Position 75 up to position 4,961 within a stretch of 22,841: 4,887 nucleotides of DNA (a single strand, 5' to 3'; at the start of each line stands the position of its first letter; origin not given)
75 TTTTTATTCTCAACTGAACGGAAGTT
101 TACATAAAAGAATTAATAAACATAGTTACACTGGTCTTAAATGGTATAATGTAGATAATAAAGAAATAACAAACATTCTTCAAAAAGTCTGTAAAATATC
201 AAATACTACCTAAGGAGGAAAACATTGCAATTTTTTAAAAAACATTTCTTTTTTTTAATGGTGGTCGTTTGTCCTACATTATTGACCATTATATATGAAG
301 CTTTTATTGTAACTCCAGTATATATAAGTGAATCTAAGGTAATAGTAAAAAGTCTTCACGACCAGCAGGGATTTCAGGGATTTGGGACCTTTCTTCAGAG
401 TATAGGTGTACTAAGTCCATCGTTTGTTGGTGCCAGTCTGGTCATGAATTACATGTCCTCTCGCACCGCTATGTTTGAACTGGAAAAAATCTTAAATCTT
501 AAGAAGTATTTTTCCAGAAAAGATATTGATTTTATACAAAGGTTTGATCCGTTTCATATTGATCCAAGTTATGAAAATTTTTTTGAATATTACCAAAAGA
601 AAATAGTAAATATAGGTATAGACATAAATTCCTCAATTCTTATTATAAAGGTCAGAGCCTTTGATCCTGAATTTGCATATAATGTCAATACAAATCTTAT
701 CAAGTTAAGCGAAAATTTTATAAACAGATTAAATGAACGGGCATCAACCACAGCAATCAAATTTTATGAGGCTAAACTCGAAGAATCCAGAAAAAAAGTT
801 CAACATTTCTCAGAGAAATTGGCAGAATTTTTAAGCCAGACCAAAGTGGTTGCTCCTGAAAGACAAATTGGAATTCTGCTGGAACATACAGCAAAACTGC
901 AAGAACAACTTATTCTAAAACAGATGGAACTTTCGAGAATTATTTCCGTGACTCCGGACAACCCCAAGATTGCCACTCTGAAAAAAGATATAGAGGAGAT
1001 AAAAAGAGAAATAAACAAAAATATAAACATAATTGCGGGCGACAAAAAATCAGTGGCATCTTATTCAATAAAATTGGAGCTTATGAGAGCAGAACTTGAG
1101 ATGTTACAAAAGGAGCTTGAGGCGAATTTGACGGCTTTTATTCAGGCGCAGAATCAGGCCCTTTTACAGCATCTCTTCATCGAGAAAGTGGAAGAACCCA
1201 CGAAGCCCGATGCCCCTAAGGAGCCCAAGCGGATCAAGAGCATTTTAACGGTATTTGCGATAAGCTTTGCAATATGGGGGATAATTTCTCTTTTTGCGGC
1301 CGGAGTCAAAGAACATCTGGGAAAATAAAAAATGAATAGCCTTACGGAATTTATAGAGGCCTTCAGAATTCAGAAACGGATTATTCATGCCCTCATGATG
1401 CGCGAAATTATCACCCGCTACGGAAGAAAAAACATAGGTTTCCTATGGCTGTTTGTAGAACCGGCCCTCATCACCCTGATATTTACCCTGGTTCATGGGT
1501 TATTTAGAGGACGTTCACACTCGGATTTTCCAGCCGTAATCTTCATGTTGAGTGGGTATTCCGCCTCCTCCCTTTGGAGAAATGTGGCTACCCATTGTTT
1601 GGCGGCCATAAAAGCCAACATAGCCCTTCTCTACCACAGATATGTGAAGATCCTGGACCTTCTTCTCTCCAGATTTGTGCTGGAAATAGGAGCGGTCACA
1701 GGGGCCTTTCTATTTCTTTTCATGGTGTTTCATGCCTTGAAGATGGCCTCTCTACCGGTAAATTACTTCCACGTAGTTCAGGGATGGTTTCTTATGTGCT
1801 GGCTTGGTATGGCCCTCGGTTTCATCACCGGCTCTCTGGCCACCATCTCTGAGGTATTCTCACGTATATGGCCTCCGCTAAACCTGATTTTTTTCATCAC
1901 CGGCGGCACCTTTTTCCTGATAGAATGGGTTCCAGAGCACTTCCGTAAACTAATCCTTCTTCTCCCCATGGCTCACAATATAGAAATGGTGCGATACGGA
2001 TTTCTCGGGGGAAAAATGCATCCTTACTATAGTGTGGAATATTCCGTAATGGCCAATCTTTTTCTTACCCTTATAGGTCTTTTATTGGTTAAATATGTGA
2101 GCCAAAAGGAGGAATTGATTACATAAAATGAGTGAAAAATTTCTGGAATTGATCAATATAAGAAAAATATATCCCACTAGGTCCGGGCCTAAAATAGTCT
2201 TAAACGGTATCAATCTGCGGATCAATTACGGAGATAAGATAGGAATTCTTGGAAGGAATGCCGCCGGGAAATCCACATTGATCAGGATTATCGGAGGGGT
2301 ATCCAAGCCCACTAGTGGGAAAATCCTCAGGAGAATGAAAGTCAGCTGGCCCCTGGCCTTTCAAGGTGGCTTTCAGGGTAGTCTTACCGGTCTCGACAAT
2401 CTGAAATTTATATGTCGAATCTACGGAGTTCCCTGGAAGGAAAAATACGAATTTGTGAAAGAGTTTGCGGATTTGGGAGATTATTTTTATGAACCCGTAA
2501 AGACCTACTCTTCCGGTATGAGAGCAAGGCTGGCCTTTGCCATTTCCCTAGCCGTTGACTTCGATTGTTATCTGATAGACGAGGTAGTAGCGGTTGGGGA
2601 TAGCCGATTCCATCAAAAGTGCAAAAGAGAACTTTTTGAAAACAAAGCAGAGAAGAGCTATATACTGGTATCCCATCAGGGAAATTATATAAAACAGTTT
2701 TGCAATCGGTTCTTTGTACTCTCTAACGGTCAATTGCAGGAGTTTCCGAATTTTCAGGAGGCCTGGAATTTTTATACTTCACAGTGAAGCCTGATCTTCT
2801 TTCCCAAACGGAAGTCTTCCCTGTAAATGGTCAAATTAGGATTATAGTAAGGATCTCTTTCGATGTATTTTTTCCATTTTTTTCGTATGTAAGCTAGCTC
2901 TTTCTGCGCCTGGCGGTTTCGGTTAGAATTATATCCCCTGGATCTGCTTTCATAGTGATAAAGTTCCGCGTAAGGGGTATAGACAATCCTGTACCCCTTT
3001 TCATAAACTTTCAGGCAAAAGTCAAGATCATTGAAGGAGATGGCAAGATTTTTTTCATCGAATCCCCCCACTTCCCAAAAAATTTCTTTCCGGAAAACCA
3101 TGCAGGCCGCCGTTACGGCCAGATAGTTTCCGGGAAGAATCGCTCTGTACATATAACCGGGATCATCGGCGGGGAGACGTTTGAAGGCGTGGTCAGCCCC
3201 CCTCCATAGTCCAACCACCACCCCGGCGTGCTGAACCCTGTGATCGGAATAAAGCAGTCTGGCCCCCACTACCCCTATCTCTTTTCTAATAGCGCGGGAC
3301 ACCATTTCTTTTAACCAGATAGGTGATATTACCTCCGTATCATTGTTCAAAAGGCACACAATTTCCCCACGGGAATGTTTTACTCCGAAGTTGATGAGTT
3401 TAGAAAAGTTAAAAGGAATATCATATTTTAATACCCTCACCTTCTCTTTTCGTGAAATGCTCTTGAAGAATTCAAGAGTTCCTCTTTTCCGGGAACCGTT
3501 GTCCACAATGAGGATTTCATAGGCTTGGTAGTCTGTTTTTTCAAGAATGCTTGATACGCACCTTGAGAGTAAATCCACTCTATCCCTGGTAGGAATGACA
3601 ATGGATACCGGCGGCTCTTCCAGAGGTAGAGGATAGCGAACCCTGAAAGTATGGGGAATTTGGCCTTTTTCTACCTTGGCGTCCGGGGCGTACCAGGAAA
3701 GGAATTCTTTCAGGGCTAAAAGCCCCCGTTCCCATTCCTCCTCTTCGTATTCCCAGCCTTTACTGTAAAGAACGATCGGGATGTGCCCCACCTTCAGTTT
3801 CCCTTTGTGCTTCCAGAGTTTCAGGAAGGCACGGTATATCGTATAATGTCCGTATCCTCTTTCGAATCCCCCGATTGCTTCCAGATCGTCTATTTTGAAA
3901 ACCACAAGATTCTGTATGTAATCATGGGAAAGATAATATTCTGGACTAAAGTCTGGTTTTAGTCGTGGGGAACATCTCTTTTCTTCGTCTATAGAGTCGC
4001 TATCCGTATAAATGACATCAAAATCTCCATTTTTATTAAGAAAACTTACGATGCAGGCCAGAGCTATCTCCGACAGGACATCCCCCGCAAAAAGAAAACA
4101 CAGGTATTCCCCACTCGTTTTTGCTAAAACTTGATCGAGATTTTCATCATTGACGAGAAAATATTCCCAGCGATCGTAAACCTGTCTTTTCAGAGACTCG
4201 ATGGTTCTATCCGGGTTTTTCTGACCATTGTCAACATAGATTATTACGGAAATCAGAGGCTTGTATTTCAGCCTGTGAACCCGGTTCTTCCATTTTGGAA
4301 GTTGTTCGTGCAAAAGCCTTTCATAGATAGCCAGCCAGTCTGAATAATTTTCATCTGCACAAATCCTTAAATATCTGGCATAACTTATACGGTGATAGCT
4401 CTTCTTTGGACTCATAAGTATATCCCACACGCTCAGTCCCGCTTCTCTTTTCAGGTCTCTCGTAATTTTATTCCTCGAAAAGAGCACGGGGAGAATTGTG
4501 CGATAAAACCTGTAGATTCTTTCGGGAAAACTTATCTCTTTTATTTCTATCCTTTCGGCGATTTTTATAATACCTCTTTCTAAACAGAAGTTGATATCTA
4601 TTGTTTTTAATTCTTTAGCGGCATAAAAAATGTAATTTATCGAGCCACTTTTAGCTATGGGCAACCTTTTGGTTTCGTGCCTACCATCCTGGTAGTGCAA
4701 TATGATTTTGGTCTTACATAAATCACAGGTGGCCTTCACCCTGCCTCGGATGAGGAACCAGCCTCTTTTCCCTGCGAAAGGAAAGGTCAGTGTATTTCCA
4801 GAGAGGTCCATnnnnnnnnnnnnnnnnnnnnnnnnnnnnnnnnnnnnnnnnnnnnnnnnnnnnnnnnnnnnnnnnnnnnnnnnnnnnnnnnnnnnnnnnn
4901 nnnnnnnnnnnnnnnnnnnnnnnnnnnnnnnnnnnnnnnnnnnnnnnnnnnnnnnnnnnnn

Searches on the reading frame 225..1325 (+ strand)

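Call 12: search_protein_families(library=pfam, proteins=[window:225-1325:+], max_evalue=0.001)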
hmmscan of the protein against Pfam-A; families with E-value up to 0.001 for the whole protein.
window:225-1325:+ (367 aa): 0 families

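Call 33: search_protein_families(library=ncbifam, proteins=[window:225-1325:+], max_evalue=0.01)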
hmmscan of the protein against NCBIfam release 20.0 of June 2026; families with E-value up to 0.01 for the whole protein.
window:225-1325:+ (367 aa): 4 families
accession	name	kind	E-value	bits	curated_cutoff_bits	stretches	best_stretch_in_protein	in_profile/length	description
TIGR01010.1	BexC_CtrB_KpsE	subfamily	4.2e-75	253.1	437.5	1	7-364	5-360/362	polysaccharide export inner-membrane protein, BexC/CtrB/KpsE family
NF011725.0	PRK15178.1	equivalog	2.1e-14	53.5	905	1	10-325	83-394/434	Vi polysaccharide ABC transporter inner membrane protein VexD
TIGR03017.1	EpsF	equivalog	8e-05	21.5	422.75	1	135-251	130-246/444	chain length determinant protein EpsF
TIGR03007.1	pepcterm_ChnLen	equivalog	0.0034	15.7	278.85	0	126-235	111-219/498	XrtA system polysaccharide chain length determinant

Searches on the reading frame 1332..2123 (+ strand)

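Call 12: search_protein_families(library=pfam, proteins=[window:1332-2123:+], max_evalue=0.001)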
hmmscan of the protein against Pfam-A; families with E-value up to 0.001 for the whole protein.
window:1332-2123:+ (264 aa): 1 family
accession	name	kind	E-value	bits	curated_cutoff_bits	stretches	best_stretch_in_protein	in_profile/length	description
PF01061.29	ABC2_membrane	-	2.3e-10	40.8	26.9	1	18-224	3-210/211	ABC-2 type transporter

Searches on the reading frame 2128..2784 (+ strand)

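Call 12: search_protein_families(library=pfam, proteins=[window:2128-2784:+], max_evalue=0.001)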
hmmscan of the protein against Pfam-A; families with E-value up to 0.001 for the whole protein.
window:2128-2784:+ (219 aa): 1 family
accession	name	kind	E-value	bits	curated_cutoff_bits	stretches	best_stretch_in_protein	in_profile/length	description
PF00005.33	ABC_tran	-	3.5e-16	60.5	25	1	25-153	1-135/137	ABC transporter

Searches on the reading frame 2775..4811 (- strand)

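Call 12: search_protein_families(library=pfam, proteins=[window:2775-4811:-], max_evalue=0.001)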
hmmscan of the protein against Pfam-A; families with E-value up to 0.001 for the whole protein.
window:2775-4811:- (679 aa): 4 families
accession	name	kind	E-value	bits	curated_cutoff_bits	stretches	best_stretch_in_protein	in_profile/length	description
PF00535.33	Glycos_transf_2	-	2.5e-27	96.3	23.3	1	403-581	1-167/168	Glycosyl transferase family 2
PF13641.12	Glyco_tranf_2_3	-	1.2e-17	65.2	27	1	400-630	1-223/230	Glycosyltransferase like family 2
PF10111.15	Glyco_tranf_2_2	-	2.2e-06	27.8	27.3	1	420-618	17-214/276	Glycosyltransferase like family 2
PF13632.12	Glyco_trans_2_3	-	4.8e-06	27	27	1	558-630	64-132/198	Glycosyl transferase family group 2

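Call 33: search_protein_families(library=ncbifam, proteins=[window:2775-4811:-], max_evalue=0.01)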
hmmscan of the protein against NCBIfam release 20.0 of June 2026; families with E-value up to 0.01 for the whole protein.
window:2775-4811:- (679 aa): 19 families
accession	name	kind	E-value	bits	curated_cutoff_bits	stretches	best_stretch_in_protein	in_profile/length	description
TIGR03965.1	mycofact_glyco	equivalog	9.6e-25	87.4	280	1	398-620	71-281/467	mycofactocin biosynthesis glycosyltransferase MftF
NF038299.1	EPS_HpsN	equivalog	1.3e-22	80.2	425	1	401-640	2-241/317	hormogonium polysaccharide biosynthesis glycosyltransferase HpsN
NF041875.1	EPS_EpsD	equivalog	9.2e-16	58.1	370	1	402-625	1-212/325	exopolysaccharide biosynthesis glycosyltransferase EpsD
TIGR03937.1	PgaC_IcaA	equivalog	3.8e-14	52.5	422.3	1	398-618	43-249/407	poly-beta-1,6-N-acetyl-D-glucosamine synthase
TIGR04017.1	WcaA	equivalog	1.2e-11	44.8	495.75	1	398-495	3-99/279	colanic acid biosynthesis glycosyltransferase WcaA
TIGR04283.1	glyco_like_mftF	equivalog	1.3e-11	44.5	182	1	402-613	1-179/221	TIGR04283 family arsenosugar biosynthesis glycosyltransferase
NF047683.1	TeichurnBiosyTuaG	equivalog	1.5e-11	44.5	400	2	399-493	5-98/252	teichuronic acid biosynthesis protein TuaG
NF007453.0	PRK10018.1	equivalog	7.4e-11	42.2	382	1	398-495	4-100/280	colanic acid biosynthesis glycosyltransferase WcaA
NF053739.1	GlytfEpsEBac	equivalog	3.6e-10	39.3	450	2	400-618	1-200/265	glycosyltransferase EpsE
NF007482.0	PRK10073.1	equivalog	5.4e-10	38.8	423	1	400-514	6-117/334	glycosyltransferase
NF050050.1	ProtGlycPglI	equivalog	3.1e-09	36.6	500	1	400-510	2-111/306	GalNAc(5)-diNAcBac-PP-undecaprenol beta-1,3-glucosyltransferase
NF041394.1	GtaseAglG_Halo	equivalog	4.8e-09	35.9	440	1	402-510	3-110/304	glucosyl-dolichyl phosphate glucuronosyltransferase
NF047588.1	GlcsyltransPgfSStrep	equivalog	1.4e-06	27.7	500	1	412-515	16-117/308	glycosyltransferase PgfS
TIGR01556.1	rhamnosyltran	subfamily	6.1e-06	25.6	200.55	1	427-619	18-200/281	rhamnosyltransferase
TIGR03469.1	HpnB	hypoth_equivalog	1e-05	24.8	379.25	1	398-454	42-97/386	hopene-associated glycosyltransferase HpnB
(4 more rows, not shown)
